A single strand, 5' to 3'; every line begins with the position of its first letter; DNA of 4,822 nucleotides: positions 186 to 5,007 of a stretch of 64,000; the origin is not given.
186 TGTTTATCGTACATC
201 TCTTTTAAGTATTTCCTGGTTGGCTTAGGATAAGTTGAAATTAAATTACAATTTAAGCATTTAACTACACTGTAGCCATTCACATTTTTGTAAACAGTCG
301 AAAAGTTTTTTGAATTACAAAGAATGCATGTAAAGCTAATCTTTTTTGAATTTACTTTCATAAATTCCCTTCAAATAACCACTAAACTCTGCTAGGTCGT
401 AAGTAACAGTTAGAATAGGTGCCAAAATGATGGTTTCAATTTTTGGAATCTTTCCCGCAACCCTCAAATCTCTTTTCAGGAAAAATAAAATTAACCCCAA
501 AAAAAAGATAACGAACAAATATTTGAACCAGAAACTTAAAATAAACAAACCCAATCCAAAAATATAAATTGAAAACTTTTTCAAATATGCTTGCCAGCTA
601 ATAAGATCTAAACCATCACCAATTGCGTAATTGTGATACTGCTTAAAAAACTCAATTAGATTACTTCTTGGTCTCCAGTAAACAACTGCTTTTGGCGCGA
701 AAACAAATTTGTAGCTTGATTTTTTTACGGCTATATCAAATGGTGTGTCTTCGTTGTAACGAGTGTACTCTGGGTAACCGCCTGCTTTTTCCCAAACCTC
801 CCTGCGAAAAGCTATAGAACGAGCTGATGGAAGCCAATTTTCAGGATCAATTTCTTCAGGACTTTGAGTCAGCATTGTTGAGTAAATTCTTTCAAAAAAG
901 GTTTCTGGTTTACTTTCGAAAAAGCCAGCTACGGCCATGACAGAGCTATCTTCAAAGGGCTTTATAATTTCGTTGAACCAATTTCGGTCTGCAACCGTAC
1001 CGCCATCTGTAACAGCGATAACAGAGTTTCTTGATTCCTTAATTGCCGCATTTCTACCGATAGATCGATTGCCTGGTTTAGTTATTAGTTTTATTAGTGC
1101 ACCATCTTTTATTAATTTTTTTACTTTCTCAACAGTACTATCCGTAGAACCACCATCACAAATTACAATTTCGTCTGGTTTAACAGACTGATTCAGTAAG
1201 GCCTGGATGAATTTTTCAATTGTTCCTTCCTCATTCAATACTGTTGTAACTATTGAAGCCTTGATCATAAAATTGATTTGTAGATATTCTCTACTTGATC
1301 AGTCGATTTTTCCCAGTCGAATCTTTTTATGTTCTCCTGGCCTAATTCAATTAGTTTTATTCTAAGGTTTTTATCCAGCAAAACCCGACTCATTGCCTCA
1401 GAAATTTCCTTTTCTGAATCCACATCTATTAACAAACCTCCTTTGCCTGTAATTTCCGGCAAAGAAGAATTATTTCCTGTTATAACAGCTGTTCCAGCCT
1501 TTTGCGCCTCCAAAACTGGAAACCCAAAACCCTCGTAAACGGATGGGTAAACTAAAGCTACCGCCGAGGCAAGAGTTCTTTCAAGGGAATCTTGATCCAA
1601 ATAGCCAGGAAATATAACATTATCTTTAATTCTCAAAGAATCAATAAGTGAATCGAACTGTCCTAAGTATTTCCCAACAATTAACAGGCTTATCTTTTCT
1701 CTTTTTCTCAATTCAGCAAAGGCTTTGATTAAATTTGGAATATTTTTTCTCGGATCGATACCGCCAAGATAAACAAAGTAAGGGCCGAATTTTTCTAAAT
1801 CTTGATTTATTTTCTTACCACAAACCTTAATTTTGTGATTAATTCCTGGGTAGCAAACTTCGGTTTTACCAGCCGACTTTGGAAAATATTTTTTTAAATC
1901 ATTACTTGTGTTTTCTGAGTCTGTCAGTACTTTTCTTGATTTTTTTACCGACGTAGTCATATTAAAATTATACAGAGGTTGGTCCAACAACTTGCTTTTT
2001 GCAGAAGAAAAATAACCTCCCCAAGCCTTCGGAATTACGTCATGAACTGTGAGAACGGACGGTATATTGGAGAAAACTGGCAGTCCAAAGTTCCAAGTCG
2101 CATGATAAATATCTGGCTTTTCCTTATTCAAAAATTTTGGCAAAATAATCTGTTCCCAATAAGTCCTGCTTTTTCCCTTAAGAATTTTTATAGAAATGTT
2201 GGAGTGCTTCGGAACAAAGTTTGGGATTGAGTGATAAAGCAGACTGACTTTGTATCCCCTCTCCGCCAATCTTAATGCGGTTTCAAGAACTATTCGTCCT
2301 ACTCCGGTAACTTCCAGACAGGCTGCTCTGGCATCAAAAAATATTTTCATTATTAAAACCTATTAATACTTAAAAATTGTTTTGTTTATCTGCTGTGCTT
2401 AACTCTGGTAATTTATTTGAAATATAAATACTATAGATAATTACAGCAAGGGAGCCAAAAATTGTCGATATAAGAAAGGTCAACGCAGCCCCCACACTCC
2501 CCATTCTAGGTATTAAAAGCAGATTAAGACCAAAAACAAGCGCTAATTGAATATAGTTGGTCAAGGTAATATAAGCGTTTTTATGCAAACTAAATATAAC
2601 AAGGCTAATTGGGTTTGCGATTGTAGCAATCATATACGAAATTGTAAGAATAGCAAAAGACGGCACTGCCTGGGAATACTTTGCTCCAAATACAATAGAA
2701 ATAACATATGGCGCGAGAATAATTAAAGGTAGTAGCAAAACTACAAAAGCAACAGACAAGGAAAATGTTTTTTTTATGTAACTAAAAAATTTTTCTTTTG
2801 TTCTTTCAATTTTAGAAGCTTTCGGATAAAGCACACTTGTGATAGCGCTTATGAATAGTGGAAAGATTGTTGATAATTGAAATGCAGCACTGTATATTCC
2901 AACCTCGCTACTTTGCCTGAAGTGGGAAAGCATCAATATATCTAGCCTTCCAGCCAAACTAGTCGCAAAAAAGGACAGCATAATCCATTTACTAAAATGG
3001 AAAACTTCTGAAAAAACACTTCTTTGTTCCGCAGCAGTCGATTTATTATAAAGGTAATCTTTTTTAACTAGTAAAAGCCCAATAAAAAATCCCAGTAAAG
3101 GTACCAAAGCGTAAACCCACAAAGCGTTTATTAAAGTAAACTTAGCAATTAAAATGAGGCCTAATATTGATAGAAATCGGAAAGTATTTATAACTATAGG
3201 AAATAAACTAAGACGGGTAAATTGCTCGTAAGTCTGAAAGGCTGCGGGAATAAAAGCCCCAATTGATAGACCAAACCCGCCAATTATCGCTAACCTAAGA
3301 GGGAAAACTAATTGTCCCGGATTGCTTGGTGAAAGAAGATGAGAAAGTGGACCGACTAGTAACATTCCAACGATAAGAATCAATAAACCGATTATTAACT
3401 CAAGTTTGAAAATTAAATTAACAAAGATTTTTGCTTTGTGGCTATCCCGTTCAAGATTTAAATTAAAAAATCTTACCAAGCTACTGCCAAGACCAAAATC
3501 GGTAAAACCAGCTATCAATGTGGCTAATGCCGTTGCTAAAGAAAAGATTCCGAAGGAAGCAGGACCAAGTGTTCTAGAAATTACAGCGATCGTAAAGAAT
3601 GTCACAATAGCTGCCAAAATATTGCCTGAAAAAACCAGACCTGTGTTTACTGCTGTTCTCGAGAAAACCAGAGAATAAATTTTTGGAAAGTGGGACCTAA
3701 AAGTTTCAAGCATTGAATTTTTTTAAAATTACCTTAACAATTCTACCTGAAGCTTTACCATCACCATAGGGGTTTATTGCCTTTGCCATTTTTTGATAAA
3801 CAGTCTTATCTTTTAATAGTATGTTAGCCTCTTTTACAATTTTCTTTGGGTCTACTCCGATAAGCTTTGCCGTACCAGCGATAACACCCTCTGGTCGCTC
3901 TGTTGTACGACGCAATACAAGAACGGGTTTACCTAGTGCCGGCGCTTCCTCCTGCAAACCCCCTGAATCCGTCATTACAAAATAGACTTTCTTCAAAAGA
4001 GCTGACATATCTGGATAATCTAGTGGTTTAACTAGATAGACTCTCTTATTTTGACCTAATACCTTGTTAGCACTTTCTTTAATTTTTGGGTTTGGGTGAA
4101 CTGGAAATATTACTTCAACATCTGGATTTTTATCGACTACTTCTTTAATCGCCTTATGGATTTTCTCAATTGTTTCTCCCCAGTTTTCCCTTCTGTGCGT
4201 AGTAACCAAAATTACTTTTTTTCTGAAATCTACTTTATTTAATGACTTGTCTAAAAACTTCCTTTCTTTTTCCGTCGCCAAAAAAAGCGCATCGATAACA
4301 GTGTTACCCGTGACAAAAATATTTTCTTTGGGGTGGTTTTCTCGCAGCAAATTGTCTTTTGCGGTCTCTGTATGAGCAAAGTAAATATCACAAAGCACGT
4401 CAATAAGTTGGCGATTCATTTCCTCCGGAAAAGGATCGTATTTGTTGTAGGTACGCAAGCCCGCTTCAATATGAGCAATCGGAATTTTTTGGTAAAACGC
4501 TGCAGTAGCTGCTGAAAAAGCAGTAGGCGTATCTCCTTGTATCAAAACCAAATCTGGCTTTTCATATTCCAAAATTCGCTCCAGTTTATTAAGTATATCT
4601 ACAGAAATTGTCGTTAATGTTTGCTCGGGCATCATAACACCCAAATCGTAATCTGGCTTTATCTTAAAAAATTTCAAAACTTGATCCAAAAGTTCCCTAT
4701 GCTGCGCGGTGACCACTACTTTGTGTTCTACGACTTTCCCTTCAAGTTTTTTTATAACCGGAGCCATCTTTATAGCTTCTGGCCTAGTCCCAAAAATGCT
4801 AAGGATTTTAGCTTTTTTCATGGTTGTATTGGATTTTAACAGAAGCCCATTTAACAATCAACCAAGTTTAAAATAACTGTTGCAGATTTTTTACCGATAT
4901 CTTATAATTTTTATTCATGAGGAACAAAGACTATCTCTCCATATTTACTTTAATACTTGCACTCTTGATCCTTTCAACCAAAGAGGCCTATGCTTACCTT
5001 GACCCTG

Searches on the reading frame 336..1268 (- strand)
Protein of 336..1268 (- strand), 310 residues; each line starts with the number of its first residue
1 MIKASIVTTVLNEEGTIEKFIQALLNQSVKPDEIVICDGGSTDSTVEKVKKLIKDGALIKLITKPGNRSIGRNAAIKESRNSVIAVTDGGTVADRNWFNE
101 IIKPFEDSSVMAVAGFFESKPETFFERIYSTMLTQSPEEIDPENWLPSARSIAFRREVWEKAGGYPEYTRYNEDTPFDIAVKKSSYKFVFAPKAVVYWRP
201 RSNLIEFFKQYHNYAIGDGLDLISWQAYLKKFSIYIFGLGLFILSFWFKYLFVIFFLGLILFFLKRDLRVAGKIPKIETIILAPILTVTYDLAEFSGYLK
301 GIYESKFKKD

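Call 73: search_protein_families(library=pfam, proteins=[window:336-1268:-], max_evalue=0.001)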
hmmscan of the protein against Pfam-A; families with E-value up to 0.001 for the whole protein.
window:336-1268:- (310 aa): 3 families
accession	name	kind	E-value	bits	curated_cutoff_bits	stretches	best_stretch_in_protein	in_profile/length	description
PF00535.33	Glycos_transf_2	-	8.7e-22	78.3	23.3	1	5-137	1-132/168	Glycosyl transferase family 2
PF13641.12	Glyco_tranf_2_3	-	8e-08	33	27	1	6-210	5-223/230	Glycosyltransferase like family 2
PF13632.12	Glyco_trans_2_3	-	3.4e-05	24.2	27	1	151-263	76-196/198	Glycosyl transferase family group 2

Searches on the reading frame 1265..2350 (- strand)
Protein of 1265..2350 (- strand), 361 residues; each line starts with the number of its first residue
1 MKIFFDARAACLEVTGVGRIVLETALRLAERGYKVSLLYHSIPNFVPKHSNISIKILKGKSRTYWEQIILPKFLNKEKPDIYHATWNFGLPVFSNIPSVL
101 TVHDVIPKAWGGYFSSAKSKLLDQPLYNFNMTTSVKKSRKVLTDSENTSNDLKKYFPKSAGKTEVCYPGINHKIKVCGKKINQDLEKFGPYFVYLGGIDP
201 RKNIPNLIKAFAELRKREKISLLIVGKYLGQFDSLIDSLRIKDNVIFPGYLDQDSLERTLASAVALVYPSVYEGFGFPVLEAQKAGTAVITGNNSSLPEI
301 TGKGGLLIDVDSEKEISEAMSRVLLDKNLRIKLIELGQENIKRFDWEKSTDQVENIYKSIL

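Call 73: search_protein_families(library=pfam, proteins=[window:1265-2350:-], max_evalue=0.001)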
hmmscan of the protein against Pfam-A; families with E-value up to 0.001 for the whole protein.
window:1265-2350:- (361 aa): 4 families
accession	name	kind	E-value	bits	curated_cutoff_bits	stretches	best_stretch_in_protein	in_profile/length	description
PF00534.26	Glycos_transf_1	-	7.1e-33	114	26.4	1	189-338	15-170/172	Glycosyl transferases group 1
PF13692.12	Glyco_trans_1_4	-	1.6e-25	90.5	27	1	190-326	2-142/142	Glycosyl transferases group 1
PF13439.12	Glyco_transf_4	-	2.1e-16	60.9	28.5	1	15-172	2-168/170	Glycosyltransferase Family 4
PF20706.3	GT4-conflict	-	2.2e-06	27.4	26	1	199-297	209-316/385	Family 4 Glycosyltransferase in conflict systems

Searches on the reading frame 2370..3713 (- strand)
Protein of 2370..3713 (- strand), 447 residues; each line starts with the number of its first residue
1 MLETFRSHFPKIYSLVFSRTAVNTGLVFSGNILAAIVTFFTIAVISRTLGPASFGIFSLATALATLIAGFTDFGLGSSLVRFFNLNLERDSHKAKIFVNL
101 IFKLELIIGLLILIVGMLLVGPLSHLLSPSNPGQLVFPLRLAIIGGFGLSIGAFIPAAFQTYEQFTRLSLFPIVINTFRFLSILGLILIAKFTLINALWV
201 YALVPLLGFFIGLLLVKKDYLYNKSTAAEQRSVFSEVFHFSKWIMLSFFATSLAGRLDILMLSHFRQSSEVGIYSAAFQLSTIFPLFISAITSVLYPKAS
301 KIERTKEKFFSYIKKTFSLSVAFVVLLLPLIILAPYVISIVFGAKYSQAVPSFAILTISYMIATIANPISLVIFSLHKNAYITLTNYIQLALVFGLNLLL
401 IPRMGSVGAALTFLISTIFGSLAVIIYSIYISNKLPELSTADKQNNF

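Call 73: search_protein_families(library=pfam, proteins=[window:2370-3713:-], max_evalue=0.001)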
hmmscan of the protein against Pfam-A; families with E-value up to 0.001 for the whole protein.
window:2370-3713:- (447 aa): 2 families
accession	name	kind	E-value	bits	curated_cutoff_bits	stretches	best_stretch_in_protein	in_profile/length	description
PF01943.22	Polysacc_synt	-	4.8e-27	95.5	28.2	1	23-302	4-273/274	Polysaccharide biosynthesis protein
PF13440.11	Polysacc_synt_3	-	2.7e-21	76.5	23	1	44-351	1-293/293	Polysaccharide biosynthesis protein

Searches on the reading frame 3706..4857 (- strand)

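Call 31: search_protein_families(library=pfam, proteins=[window:3706-4857:-], max_evalue=0.001)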
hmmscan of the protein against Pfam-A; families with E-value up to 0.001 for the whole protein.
window:3706-4857:- (383 aa): 3 families
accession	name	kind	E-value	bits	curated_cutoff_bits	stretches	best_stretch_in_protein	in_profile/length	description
PF02350.25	Epimerase_2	-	2.7e-119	398.5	30.6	1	42-377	8-346/347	UDP-N-acetylglucosamine 2-epimerase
PF04464.20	Glyphos_transf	-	6.9e-05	22.4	22.1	0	159-297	137-274/367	CDP-Glycerol:Poly(glycerophosphate) glycerophosphotransferase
PF13439.12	Glyco_transf_4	-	0.00062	20.3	28.5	0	84-187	56-166/170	Glycosyltransferase Family 4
